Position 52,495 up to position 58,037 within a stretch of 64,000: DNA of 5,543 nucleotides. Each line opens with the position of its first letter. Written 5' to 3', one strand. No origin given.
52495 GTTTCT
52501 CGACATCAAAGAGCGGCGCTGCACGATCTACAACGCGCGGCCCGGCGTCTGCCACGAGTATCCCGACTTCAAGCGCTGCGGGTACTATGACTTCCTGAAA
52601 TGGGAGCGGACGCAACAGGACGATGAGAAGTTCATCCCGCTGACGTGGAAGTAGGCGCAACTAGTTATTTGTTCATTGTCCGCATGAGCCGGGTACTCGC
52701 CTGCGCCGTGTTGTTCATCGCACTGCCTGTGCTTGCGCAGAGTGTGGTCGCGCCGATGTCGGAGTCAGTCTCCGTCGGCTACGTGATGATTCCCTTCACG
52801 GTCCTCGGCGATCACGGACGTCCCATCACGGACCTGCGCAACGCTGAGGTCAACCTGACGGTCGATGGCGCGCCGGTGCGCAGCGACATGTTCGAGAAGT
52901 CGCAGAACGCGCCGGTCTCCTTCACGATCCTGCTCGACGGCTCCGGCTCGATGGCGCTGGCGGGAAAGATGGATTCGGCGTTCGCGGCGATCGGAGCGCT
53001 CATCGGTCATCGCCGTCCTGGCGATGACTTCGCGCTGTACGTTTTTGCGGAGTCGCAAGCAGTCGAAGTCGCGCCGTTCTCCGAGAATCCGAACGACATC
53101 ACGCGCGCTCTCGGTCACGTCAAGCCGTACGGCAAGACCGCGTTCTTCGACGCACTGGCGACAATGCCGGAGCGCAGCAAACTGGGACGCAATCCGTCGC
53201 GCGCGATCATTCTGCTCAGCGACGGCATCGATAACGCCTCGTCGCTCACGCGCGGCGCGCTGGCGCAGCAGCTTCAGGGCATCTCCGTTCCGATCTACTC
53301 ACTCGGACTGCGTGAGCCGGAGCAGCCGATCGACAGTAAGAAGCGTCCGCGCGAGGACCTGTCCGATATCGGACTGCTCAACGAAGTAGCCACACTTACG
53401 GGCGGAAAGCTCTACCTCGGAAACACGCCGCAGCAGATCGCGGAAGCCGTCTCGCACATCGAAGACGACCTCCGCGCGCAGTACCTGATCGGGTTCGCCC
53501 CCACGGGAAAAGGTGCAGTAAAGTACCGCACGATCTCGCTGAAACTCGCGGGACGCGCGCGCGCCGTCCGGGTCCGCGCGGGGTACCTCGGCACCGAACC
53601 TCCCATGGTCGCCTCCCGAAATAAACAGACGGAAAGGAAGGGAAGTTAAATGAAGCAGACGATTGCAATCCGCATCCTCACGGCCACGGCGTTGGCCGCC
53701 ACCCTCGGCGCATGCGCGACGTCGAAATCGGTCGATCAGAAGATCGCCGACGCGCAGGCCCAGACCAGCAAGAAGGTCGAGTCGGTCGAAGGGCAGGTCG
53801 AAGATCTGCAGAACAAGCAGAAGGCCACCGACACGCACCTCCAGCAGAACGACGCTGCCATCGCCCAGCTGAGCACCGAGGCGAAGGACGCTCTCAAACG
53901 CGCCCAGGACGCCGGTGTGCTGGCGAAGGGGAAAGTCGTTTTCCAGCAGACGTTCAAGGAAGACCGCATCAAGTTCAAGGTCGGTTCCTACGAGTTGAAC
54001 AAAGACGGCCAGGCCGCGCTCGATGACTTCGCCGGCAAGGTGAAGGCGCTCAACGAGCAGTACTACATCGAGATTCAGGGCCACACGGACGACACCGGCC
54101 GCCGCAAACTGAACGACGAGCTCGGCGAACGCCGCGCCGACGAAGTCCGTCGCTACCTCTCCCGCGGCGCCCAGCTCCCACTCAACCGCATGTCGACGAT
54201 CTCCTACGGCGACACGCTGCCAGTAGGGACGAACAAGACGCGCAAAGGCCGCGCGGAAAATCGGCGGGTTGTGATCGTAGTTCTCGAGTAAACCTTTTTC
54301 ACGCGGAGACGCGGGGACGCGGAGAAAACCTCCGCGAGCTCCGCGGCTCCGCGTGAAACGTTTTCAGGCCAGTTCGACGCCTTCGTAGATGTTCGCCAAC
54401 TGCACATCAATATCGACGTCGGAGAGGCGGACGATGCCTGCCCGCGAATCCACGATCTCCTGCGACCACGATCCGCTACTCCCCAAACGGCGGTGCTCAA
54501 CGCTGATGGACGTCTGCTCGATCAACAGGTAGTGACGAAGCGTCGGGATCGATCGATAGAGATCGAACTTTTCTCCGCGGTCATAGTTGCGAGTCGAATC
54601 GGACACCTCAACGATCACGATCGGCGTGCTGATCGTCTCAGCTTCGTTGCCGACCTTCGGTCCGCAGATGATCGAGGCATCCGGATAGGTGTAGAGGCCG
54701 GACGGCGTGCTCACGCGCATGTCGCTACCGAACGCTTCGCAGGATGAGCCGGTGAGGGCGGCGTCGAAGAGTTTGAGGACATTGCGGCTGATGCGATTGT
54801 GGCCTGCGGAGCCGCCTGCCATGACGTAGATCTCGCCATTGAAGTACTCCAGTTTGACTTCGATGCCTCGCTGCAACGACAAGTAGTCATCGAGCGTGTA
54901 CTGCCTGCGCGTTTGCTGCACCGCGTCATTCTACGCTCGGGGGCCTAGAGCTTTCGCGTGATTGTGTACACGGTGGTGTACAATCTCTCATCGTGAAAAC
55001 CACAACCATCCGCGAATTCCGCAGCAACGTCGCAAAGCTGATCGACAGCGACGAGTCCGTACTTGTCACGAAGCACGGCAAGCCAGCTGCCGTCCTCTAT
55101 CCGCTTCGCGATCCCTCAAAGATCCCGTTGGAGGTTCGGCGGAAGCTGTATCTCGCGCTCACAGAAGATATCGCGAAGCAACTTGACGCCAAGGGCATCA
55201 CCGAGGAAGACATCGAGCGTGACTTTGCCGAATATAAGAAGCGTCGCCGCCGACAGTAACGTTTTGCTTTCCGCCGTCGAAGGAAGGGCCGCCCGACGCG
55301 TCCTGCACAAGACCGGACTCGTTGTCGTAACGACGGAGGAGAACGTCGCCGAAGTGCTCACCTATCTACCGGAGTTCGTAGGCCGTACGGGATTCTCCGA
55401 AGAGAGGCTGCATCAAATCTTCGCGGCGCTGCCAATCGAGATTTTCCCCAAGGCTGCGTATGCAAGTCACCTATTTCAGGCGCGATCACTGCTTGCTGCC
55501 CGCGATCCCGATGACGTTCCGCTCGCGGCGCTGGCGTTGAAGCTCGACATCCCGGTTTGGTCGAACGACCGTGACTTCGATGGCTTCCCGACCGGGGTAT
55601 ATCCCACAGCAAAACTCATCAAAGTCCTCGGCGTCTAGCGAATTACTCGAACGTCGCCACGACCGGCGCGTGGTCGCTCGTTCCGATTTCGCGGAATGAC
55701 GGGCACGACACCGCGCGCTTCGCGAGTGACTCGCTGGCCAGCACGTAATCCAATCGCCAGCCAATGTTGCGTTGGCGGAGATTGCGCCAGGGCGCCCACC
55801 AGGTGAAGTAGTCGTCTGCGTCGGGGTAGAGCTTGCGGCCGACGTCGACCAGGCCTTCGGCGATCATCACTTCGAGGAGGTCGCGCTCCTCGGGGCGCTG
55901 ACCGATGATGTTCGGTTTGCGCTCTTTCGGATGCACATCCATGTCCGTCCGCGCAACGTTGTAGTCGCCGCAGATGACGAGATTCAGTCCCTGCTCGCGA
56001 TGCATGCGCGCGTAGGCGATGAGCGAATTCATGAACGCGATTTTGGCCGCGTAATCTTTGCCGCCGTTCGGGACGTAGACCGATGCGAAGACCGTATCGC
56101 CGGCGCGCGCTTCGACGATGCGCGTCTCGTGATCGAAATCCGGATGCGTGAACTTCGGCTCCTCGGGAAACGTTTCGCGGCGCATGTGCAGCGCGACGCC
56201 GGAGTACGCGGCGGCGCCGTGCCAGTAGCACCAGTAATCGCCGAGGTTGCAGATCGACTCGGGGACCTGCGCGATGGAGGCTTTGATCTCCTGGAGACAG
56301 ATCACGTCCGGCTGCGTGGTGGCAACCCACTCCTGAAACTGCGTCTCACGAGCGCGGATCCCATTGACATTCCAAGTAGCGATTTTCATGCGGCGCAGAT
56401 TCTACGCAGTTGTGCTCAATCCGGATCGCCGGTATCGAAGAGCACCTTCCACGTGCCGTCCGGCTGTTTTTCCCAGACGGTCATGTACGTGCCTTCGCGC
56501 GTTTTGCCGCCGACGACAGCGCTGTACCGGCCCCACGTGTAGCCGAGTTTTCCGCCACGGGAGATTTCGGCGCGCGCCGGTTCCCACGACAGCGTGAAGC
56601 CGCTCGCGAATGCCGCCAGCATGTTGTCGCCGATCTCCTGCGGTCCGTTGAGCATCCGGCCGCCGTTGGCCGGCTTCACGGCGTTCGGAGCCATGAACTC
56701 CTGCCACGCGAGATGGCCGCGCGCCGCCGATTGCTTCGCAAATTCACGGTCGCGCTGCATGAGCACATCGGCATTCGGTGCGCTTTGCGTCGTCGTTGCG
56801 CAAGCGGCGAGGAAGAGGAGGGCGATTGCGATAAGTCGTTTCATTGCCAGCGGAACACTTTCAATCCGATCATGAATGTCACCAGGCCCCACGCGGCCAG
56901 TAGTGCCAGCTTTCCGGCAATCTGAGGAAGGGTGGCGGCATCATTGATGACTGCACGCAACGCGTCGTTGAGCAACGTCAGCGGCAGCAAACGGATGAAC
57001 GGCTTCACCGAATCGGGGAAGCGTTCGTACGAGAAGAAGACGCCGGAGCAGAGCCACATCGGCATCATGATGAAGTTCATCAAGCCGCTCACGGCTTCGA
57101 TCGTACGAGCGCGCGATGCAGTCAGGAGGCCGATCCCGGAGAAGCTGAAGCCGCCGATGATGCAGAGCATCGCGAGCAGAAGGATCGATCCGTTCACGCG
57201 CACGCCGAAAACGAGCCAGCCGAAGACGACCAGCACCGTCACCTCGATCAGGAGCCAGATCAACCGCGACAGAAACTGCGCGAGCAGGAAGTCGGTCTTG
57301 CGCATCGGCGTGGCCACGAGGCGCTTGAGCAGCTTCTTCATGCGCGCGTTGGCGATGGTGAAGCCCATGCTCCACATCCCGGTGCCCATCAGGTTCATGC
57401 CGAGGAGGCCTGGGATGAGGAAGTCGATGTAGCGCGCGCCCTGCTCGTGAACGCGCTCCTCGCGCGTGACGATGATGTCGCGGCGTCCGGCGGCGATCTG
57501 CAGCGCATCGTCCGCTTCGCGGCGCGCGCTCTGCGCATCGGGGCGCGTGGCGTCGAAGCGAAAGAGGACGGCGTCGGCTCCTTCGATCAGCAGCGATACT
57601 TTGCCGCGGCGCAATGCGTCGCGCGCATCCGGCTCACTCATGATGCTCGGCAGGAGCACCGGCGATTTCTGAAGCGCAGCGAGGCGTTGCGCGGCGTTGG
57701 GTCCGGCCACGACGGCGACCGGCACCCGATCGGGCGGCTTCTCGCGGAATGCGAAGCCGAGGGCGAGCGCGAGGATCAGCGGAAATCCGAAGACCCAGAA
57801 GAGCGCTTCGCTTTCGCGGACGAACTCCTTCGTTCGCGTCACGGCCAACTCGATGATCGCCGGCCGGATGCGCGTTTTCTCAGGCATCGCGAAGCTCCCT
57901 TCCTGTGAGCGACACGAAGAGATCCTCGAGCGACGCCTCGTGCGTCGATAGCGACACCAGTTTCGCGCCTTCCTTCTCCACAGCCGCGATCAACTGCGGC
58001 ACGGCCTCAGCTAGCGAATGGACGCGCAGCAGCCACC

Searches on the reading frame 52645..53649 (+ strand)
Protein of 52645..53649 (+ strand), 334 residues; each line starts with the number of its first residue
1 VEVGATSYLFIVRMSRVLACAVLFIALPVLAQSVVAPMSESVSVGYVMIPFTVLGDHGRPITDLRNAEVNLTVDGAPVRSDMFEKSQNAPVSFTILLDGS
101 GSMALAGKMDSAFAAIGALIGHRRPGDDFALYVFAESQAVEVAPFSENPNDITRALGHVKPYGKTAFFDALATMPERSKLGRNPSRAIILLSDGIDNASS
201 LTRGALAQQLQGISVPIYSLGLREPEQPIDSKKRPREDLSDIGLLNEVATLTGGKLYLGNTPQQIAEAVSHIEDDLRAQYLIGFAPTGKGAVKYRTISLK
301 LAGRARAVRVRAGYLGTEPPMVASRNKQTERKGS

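Call 18: search_protein_families(library=pfam, proteins=[window:52645-53649:+], max_evalue=0.0001)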
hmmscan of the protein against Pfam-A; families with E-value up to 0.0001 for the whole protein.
window:52645-53649:+ (334 aa): 2 families
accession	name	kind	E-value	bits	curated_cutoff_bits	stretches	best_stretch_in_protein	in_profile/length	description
PF13519.12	VWA_2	-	9.8e-13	49.1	27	1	95-194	3-106/107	von Willebrand factor type A domain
PF00092.34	VWA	-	1.2e-06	29.3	23.8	1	95-227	4-140/174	von Willebrand factor type A domain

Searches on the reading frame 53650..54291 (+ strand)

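Call 18: search_protein_families(library=pfam, proteins=[window:53650-54291:+], max_evalue=0.0001)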
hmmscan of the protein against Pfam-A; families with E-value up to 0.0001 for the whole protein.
window:53650-54291:+ (213 aa): 1 family
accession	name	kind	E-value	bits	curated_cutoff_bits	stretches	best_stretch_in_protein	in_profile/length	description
PF00691.25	OmpA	-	1.5e-19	70.6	27.2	1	109-205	2-98/98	OmpA family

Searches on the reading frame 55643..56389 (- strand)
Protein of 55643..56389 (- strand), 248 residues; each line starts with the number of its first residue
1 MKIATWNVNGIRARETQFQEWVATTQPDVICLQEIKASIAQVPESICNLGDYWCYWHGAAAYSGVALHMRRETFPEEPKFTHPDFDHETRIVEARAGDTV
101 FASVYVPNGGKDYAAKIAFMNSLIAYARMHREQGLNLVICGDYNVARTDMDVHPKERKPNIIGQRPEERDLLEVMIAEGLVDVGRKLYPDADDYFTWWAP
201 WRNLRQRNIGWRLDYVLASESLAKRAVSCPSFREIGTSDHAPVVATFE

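Call 18: search_protein_families(library=pfam, proteins=[window:55643-56389:-], max_evalue=0.0001)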
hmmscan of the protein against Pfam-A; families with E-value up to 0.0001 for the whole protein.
window:55643-56389:- (248 aa): 2 families
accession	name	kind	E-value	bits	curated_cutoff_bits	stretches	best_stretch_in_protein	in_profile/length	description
PF03372.29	Exo_endo_phos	-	2.2e-29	103.2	24.5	1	4-240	1-225/225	Endonuclease/Exonuclease/phosphatase family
PF14529.12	Exo_endo_phos_2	-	2e-05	24.9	27.4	0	100-243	2-116/117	Endonuclease-reverse transcriptase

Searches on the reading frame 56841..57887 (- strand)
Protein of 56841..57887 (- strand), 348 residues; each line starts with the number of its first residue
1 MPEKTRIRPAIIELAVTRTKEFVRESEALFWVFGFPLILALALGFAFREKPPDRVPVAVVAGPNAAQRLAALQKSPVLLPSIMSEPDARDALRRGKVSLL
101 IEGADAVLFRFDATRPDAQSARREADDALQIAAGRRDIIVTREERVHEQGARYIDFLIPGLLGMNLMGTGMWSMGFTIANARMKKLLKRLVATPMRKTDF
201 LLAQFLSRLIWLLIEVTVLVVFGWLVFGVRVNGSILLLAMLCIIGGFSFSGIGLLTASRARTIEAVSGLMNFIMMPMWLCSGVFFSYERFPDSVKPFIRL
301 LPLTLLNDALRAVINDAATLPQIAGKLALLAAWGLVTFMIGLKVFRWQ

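Call 18: search_protein_families(library=pfam, proteins=[window:56841-57887:-], max_evalue=0.0001)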
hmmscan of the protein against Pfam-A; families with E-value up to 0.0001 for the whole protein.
window:56841-57887:- (348 aa): 2 families
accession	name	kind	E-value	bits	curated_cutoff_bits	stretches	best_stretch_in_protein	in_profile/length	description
PF12698.13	ABC2_membrane_3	-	1.6e-30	106.8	31.6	1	29-342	4-346/347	ABC-2 family transporter protein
PF01061.29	ABC2_membrane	-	1.4e-26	93.8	26.9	1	153-313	51-209/211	ABC-2 type transporter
